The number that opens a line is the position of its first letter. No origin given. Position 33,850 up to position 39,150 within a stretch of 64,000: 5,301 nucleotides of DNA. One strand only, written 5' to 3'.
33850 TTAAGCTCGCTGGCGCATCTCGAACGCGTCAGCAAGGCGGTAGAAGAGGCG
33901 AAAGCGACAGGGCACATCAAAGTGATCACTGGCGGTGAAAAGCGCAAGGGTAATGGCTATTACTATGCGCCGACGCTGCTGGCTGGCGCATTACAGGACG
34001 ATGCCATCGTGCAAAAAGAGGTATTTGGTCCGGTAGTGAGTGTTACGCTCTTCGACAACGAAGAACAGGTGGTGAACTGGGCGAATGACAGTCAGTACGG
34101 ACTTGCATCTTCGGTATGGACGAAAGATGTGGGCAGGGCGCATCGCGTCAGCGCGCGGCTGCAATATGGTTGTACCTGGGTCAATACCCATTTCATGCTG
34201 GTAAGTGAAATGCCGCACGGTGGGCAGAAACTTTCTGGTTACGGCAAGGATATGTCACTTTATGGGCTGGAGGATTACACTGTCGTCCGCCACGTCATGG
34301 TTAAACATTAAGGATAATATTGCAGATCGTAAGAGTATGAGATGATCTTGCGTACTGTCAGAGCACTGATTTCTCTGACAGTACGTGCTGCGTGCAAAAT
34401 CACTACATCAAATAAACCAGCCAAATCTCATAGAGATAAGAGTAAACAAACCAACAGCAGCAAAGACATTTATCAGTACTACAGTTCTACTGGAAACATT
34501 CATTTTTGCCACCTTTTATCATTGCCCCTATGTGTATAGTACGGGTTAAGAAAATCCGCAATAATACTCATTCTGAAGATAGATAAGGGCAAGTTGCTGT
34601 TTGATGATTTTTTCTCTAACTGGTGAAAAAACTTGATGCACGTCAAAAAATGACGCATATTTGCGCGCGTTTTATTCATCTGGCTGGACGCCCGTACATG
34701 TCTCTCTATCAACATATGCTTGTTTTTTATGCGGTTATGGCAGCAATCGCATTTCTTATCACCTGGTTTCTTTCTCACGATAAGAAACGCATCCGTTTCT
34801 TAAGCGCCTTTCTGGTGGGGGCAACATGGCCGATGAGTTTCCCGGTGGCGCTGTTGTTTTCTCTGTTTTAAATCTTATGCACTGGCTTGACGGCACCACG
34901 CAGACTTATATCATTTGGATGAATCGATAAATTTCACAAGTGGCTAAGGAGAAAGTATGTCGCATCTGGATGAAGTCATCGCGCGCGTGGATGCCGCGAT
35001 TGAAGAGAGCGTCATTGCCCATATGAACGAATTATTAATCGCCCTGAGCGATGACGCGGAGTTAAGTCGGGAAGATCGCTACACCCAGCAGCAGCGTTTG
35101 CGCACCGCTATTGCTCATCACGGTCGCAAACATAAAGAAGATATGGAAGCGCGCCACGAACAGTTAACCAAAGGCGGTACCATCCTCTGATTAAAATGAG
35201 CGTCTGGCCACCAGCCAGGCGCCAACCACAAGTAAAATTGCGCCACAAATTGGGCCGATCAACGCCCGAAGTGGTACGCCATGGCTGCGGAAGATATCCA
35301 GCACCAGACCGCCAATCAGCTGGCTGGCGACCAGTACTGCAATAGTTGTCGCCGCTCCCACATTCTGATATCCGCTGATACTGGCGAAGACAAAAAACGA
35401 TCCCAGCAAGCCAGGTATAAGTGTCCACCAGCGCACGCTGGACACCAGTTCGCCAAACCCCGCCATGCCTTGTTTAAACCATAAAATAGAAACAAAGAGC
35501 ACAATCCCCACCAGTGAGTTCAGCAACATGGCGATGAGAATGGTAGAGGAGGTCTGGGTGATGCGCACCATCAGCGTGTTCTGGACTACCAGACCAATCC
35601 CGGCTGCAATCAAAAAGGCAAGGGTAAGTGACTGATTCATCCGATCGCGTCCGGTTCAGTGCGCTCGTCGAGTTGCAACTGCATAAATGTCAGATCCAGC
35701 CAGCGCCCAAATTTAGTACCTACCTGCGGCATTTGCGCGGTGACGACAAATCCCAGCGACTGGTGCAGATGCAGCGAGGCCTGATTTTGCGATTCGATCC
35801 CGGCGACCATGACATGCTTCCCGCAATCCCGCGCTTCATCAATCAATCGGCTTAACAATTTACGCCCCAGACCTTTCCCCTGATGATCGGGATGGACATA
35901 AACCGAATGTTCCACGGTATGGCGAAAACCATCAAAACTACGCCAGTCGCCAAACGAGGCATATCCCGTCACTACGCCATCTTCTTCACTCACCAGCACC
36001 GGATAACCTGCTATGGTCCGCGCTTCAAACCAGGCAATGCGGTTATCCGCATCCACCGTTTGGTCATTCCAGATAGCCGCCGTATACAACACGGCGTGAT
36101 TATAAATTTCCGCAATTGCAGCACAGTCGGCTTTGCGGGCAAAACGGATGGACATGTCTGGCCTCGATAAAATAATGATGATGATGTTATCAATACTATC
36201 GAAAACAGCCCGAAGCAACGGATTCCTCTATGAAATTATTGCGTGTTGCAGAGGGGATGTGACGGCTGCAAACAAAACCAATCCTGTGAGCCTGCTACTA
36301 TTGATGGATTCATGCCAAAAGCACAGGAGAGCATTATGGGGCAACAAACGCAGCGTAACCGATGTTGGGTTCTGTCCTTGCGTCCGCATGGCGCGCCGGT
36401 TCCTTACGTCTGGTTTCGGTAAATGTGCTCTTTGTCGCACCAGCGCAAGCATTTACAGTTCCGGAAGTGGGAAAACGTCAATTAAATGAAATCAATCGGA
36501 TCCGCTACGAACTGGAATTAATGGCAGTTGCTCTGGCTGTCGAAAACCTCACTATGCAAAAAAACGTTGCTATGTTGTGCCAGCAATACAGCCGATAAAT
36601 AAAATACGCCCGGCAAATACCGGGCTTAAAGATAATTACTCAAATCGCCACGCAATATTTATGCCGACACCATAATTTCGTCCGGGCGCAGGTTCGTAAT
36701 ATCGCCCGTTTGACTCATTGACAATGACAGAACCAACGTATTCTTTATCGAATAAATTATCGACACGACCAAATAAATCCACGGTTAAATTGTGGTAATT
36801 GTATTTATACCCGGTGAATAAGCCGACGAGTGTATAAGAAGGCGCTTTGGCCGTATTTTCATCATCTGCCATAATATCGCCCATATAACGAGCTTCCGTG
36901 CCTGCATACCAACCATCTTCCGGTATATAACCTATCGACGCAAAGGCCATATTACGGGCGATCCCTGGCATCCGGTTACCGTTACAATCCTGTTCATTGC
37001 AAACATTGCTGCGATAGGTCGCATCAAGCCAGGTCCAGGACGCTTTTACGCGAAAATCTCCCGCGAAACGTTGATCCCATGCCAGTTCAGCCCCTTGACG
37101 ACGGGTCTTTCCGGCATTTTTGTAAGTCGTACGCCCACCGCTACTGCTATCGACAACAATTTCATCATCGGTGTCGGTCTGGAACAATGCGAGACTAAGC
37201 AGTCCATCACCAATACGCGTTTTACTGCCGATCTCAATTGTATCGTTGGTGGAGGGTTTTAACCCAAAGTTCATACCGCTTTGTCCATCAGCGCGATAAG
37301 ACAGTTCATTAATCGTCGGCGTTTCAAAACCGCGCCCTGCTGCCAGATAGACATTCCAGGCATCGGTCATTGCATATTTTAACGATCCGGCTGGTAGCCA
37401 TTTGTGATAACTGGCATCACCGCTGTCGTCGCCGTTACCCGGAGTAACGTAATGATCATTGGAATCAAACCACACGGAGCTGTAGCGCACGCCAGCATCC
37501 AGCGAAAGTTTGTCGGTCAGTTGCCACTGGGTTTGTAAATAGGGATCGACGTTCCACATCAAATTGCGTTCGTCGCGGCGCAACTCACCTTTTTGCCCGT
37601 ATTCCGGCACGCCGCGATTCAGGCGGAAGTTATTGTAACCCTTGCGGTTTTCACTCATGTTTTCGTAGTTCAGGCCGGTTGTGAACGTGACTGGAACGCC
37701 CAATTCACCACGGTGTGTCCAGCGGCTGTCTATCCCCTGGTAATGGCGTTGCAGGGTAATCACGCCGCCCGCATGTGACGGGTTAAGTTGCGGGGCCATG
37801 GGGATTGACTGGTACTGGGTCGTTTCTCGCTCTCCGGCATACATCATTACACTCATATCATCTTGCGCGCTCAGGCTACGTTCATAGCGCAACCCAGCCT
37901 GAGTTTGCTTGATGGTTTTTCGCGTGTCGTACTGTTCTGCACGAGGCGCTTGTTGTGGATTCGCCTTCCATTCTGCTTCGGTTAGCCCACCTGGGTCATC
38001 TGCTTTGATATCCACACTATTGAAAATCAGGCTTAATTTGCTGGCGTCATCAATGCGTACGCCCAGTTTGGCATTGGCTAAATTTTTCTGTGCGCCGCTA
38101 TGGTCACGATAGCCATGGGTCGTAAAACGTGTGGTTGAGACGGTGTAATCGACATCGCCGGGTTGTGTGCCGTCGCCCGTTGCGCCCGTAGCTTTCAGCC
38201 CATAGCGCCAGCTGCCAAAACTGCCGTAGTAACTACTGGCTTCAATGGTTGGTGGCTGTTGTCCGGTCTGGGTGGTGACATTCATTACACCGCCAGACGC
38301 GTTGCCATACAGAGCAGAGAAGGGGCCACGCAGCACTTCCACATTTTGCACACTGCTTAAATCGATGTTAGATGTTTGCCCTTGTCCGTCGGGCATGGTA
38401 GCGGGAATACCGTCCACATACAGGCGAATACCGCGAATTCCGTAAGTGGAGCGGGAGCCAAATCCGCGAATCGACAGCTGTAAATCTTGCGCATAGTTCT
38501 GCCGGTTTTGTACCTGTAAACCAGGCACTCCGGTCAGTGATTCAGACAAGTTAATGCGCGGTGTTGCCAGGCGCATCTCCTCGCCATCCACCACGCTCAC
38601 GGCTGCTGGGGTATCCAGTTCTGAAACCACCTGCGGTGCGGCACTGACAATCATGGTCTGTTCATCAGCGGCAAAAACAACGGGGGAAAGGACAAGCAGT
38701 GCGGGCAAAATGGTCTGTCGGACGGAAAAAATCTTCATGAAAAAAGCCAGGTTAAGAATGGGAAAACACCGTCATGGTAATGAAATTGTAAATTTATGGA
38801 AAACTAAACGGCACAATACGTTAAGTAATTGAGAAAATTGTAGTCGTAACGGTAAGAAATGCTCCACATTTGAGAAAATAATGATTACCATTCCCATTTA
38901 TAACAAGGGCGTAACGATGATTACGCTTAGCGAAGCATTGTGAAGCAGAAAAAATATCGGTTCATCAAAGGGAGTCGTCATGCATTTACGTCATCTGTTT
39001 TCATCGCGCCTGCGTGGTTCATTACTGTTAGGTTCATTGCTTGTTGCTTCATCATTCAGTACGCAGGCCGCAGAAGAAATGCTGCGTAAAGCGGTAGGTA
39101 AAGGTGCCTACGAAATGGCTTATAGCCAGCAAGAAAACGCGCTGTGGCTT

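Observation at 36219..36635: curA-mcbR region replaced by a ~260-bp remnant: curA start codon and first ~22 codons joined to a GntR-type C-terminal tail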

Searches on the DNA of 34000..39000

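Call 56: search_rna_families(source=window, start=34000, end=39000, threshold=gathering)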
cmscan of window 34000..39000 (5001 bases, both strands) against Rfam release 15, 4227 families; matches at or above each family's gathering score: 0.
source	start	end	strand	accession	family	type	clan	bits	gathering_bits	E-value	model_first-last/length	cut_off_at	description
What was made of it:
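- Tried and rejected: No family was found (call 56).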
